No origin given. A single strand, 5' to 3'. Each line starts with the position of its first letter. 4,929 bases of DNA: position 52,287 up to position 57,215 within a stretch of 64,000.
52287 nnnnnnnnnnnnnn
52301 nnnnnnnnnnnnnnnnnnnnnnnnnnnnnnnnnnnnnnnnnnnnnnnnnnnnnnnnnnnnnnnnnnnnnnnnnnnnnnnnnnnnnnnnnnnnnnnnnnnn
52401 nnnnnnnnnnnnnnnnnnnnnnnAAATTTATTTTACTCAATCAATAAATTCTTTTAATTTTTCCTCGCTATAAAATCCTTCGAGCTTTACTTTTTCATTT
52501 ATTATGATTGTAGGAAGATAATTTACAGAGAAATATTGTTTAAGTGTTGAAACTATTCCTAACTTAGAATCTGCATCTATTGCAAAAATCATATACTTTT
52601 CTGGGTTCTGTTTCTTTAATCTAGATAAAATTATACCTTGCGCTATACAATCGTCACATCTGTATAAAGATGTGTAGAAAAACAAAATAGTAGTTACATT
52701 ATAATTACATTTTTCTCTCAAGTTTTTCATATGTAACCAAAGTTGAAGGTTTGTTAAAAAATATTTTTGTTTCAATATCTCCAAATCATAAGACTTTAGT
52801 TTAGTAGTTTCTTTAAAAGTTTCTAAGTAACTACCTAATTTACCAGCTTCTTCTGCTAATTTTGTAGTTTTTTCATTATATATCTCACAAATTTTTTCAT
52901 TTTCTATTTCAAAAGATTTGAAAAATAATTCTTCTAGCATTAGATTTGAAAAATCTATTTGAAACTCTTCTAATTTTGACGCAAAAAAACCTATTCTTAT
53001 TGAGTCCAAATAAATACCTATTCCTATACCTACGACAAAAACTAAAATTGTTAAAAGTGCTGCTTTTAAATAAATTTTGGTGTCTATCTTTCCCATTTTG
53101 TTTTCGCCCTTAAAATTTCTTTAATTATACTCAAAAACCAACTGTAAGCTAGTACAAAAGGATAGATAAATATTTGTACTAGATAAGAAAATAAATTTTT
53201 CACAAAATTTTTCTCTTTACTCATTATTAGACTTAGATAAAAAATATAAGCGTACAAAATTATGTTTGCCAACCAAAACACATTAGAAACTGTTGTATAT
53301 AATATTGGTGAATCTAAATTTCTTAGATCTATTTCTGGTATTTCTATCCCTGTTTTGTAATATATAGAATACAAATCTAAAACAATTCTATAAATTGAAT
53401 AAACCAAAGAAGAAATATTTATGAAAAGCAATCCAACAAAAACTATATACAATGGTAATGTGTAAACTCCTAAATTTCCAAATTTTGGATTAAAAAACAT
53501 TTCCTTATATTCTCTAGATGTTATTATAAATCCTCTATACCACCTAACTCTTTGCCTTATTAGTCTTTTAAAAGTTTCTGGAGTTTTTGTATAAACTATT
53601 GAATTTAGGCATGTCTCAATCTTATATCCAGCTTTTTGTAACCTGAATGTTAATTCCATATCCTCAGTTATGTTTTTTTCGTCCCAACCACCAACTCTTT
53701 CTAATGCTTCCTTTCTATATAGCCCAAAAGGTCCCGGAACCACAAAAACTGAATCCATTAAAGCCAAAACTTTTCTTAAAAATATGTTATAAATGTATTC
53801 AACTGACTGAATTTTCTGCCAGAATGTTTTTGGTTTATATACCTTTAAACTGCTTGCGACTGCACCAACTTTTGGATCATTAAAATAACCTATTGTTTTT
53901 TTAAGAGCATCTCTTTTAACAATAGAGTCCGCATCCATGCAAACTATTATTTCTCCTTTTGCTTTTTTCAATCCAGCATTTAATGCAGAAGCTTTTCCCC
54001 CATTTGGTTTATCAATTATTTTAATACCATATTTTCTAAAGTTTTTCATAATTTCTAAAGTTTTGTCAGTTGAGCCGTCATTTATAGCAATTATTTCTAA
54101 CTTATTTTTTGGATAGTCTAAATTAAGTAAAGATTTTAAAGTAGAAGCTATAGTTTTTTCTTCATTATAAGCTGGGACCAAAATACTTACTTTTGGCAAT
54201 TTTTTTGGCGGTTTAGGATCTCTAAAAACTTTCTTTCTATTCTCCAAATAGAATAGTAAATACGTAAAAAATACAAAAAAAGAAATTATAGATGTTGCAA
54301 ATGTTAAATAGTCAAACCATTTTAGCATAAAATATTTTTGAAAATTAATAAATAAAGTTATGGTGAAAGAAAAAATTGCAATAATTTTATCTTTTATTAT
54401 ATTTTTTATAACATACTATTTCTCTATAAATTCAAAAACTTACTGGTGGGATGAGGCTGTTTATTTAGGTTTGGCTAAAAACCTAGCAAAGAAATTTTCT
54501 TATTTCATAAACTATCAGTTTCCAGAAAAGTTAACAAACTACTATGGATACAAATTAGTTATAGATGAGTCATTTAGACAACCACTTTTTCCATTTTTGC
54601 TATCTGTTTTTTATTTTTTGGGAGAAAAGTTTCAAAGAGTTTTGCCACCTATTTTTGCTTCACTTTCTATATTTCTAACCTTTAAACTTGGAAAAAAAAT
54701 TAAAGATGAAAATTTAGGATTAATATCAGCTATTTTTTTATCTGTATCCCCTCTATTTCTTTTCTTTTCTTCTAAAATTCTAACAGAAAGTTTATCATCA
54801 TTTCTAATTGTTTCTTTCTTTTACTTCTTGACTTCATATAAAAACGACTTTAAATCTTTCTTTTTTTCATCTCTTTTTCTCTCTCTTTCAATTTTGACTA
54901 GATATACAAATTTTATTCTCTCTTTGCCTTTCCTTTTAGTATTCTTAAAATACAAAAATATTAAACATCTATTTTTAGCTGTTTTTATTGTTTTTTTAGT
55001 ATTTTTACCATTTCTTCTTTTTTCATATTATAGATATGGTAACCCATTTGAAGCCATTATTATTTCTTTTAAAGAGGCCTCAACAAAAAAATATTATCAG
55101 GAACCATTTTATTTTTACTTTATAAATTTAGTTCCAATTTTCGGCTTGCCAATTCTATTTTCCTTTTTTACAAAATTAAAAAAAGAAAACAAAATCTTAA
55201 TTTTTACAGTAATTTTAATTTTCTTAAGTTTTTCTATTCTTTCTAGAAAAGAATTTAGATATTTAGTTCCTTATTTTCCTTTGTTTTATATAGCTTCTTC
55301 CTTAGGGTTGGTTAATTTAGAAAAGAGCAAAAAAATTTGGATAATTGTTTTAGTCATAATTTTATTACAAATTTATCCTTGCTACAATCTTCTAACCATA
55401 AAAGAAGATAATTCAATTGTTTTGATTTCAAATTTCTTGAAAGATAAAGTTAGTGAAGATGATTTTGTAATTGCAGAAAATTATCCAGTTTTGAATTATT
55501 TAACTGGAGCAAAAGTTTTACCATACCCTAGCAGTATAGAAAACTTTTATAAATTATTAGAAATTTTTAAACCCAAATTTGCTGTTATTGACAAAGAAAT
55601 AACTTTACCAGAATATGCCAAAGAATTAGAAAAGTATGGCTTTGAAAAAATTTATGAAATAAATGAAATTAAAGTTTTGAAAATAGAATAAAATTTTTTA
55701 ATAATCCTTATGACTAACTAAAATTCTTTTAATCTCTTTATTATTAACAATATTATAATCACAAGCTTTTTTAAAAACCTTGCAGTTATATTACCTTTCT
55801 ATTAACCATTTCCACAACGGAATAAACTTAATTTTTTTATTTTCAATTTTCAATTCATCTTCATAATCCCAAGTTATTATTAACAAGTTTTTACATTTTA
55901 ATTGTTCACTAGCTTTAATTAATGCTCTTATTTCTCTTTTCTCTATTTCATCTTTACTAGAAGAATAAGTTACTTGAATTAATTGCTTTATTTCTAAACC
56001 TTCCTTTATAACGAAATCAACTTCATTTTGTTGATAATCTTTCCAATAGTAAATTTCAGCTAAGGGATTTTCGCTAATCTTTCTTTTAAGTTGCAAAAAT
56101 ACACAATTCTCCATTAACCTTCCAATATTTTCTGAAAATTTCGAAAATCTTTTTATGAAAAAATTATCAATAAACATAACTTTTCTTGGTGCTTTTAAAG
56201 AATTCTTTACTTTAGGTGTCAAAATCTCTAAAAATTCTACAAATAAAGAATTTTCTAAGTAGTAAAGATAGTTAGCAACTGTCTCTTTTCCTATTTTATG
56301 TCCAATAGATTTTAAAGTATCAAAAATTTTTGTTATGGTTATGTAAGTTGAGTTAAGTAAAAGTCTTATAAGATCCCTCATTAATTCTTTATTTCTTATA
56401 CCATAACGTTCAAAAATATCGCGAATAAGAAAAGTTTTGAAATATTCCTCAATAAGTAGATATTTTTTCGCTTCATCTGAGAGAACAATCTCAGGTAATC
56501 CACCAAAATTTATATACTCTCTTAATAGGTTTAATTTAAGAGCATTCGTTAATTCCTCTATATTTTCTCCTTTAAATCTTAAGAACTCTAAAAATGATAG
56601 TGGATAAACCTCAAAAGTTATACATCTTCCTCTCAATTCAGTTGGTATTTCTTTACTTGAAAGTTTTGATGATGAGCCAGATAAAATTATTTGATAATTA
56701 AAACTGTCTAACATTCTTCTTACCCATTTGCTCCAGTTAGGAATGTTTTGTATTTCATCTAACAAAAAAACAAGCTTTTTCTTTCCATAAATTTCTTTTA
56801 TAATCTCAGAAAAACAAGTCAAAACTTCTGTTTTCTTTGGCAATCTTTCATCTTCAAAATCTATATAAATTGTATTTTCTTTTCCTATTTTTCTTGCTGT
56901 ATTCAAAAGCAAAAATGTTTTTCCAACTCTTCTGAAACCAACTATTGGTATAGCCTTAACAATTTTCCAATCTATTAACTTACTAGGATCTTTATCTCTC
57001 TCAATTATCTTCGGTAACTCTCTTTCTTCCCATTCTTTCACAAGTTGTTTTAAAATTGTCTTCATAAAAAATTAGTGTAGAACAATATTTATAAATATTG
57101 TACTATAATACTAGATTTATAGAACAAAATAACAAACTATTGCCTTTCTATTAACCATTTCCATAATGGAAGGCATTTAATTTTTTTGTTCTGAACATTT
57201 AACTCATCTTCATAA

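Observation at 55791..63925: Concerted evolution confined to the 3' ~240-270 nt: a near-identical, mosaic C-terminal module on otherwise strongly diverged genes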

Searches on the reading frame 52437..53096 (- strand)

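Call 67: search_protein_families(library=pfam, proteins=[window:52437-53096:-], max_evalue=0.01)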
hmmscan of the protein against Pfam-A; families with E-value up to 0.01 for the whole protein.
window:52437-53096:- (219 aa): 1 family
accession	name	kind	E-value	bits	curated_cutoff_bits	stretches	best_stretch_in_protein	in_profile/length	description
PF13192.12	Thioredoxin_3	-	0.0078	16.7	24.8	0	189-218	45-75/76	Thioredoxin domain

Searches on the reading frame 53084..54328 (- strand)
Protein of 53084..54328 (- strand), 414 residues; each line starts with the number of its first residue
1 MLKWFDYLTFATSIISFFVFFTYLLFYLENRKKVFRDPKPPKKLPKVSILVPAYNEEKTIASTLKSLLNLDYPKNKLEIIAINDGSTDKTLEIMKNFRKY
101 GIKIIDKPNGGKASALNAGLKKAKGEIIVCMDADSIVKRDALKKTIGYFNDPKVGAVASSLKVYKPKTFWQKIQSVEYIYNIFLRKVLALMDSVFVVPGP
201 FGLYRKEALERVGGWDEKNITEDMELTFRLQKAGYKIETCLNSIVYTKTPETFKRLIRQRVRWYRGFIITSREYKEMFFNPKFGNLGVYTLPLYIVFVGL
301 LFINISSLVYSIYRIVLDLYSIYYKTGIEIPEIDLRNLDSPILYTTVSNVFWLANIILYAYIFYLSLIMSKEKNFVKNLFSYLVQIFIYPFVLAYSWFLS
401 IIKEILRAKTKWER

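Call 67: search_protein_families(library=pfam, proteins=[window:53084-54328:-], max_evalue=0.01)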
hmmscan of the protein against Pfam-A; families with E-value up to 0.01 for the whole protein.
window:53084-54328:- (414 aa): 6 families
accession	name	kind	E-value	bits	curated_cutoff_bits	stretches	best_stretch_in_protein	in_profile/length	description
PF00535.33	Glycos_transf_2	-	1.7e-39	135.9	23.3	1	48-212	1-167/168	Glycosyl transferase family 2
PF13641.12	Glyco_tranf_2_3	-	3e-39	135.8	27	1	45-266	1-230/230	Glycosyltransferase like family 2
PF13632.12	Glyco_trans_2_3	-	2.3e-27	96.5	27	1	127-363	1-170/198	Glycosyl transferase family group 2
PF13506.12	Glyco_transf_21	-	2.3e-17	63.5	21.7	1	112-265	18-174/174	Glycosyl transferase family 21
PF10111.15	Glyco_tranf_2_2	-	1.8e-16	60.9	27.3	1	48-254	1-223/276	Glycosyltransferase like family 2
PF03142.21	Chitin_synth_2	-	3.6e-09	36.3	27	1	119-211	196-291/527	Chitin synthase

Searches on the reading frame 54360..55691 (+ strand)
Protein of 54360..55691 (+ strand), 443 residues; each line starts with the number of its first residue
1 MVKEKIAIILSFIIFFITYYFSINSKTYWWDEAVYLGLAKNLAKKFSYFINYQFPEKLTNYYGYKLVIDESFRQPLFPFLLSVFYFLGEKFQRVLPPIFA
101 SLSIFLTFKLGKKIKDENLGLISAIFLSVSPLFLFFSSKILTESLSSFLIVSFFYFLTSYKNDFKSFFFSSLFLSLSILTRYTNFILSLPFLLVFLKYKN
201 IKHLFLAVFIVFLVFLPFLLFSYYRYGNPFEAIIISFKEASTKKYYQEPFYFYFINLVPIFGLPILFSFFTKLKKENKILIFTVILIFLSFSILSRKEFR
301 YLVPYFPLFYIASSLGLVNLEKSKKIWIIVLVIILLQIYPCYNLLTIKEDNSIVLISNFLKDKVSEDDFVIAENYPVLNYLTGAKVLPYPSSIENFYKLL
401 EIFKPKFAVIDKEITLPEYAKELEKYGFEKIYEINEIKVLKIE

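Call 67: search_protein_families(library=pfam, proteins=[window:54360-55691:+], max_evalue=0.01)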
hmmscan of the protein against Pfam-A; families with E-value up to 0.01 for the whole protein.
window:54360-55691:+ (443 aa): 2 families
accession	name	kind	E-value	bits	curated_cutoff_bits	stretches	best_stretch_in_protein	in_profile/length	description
PF03901.23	Glyco_transf_22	-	1.4e-16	61.1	23.8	1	99-360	90-378/414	Alg9-like mannosyltransferase family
PF13231.12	PMT_2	-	6e-10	40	26.1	1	75-220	4-159/160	Dolichyl-phosphate-mannose-protein mannosyltransferase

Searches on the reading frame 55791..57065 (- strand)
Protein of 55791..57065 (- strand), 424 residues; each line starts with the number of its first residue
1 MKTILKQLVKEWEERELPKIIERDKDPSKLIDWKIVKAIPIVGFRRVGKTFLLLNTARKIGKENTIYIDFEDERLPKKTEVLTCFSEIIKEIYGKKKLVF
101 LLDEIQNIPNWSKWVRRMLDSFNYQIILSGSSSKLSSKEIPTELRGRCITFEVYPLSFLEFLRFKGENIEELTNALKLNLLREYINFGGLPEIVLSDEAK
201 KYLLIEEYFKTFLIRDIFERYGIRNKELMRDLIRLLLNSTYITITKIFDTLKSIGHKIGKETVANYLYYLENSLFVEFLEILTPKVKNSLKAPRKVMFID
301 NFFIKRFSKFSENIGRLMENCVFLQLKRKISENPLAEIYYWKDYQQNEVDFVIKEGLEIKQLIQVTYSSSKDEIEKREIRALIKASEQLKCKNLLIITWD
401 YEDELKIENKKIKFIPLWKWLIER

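Call 3: search_protein_families(library=pfam, proteins=[window:55791-57065:-])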
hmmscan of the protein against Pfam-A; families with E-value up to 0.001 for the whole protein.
window:55791-57065:- (424 aa): 3 families
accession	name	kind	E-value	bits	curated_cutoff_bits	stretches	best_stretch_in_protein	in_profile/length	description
PF13173.12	AAA_14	-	2.3e-34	118.6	27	1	37-162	3-129/129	AAA domain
PF13635.12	DUF4143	-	3e-17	63.3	28.1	1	215-365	2-157/160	Domain of unknown function (DUF4143)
PF13401.12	AAA_22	-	1.6e-05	25.7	27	0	80-132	67-124/130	AAA domain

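Call 24: search_protein_families(library=padloc, proteins=[window:55791-57065:-], max_evalue=0.01)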
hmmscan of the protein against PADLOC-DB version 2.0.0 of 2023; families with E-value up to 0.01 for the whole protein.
window:55791-57065:- (424 aa): 9 families
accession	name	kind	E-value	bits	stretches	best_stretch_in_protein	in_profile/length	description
PDLC04787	PDC-S01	-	2.2e-99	331.1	1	19-423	9-408/412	-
PDLC04789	PDC-S01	-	6.5e-46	155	1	36-370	17-343/375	-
PDLC04790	PDC-S01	-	1.9e-31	107.2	1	34-387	25-387/422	-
PDLC04791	PDC-S01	-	5.6e-30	102.3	1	41-367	24-351/395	-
PDLC04786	PDC-S01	-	2.4e-25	87.2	2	28-196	9-202/439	-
PDLC04788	PDC-S01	-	7.2e-18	62.7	1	41-357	24-373/448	-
PDLC04792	PDC-S01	-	2.9e-17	60.4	2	30-168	10-158/452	-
PDLC04985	PDC-S27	-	0.0016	15.5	1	40-104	29-90/484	-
PDLC00436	ThsB1|ThsB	-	0.0026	15.3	1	65-115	63-112/183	TIR-like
